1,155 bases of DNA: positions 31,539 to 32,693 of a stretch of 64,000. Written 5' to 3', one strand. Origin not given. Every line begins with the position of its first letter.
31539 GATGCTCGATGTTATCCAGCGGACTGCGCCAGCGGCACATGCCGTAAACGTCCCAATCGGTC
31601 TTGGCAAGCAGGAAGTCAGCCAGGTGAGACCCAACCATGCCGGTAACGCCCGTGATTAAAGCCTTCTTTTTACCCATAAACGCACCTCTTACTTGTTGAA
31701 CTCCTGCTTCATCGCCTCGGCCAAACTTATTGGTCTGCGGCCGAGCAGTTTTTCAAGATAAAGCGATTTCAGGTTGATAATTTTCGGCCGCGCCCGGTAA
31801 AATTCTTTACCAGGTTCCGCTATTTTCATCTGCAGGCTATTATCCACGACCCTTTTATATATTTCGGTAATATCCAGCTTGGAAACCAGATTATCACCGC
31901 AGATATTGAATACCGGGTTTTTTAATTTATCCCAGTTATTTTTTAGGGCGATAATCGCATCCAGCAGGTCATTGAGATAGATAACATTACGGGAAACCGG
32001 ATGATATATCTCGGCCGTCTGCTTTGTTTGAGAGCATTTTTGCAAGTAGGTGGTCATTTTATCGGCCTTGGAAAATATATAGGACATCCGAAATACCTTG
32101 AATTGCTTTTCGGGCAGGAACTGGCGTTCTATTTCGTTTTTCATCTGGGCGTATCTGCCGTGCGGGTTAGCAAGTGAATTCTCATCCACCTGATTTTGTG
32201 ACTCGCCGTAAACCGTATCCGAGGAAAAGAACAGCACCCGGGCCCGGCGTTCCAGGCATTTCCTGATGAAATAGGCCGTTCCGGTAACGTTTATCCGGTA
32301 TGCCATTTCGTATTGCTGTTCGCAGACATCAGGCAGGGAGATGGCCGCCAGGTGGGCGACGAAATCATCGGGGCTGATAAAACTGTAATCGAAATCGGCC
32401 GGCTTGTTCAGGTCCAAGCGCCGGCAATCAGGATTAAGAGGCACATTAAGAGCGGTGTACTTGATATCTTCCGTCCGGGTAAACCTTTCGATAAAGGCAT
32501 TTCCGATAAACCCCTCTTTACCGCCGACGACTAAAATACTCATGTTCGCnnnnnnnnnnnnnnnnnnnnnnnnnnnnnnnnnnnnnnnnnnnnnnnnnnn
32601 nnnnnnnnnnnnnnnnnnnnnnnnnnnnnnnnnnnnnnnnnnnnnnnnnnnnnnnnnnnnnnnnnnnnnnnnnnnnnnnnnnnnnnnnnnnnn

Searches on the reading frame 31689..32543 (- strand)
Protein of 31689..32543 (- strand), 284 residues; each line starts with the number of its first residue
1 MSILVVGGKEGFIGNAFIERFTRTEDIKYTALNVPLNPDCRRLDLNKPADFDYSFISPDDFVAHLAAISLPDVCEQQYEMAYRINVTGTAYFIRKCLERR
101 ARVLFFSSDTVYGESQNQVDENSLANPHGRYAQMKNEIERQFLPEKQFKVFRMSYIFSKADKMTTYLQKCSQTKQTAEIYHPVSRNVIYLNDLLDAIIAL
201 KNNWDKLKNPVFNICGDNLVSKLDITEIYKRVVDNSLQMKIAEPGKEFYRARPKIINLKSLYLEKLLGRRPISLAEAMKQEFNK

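Call 5: search_protein_families(library=pfam, proteins=[window:31689-32543:-])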
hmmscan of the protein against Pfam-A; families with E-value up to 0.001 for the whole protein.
window:31689-32543:- (284 aa): 5 families
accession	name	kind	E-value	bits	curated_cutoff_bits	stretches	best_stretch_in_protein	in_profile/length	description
PF04321.23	RmlD_sub_bind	-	1.7e-20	73.7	27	1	1-227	1-225/287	RmlD substrate binding domain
PF01370.27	Epimerase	-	1.7e-16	60.8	20.9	1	4-215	2-240/240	NAD dependent epimerase/dehydratase family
PF16363.11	GDP_Man_Dehyd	-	3.2e-07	30.6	27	1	60-135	77-157/332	GDP-mannose 4,6 dehydratase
PF07993.18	NAD_binding_4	-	1.4e-06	28.1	20.1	1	60-160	90-182/258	Male sterility protein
PF01073.25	3Beta_HSD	-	5.8e-05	22.7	22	1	6-122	2-135/280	3-beta hydroxysteroid dehydrogenase/isomerase family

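Call 29: search_protein_families(library=pfam, proteins=[window:31689-32543:-], max_evalue=0.00001)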
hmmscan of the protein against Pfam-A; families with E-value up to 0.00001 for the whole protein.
window:31689-32543:- (284 aa): 4 families
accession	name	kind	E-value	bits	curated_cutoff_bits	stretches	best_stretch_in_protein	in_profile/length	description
PF04321.23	RmlD_sub_bind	-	1.7e-20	73.7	27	1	1-227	1-225/287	RmlD substrate binding domain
PF01370.27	Epimerase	-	1.7e-16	60.8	20.9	1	4-215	2-240/240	NAD dependent epimerase/dehydratase family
PF16363.11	GDP_Man_Dehyd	-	3.2e-07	30.6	27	1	60-135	77-157/332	GDP-mannose 4,6 dehydratase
PF07993.18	NAD_binding_4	-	1.4e-06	28.1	20.1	1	60-160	90-182/258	Male sterility protein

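Call 49: search_protein_families(library=ncbifam, proteins=[window:31689-32543:-], max_evalue=1e-10)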
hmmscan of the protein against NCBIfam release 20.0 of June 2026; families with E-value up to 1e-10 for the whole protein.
window:31689-32543:- (284 aa): 1 family
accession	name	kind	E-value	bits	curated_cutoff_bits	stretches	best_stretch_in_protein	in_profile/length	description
TIGR01214.1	rmlD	equivalog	2.8e-17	62.7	224.05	1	4-278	3-278/285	dTDP-4-dehydrorhamnose reductase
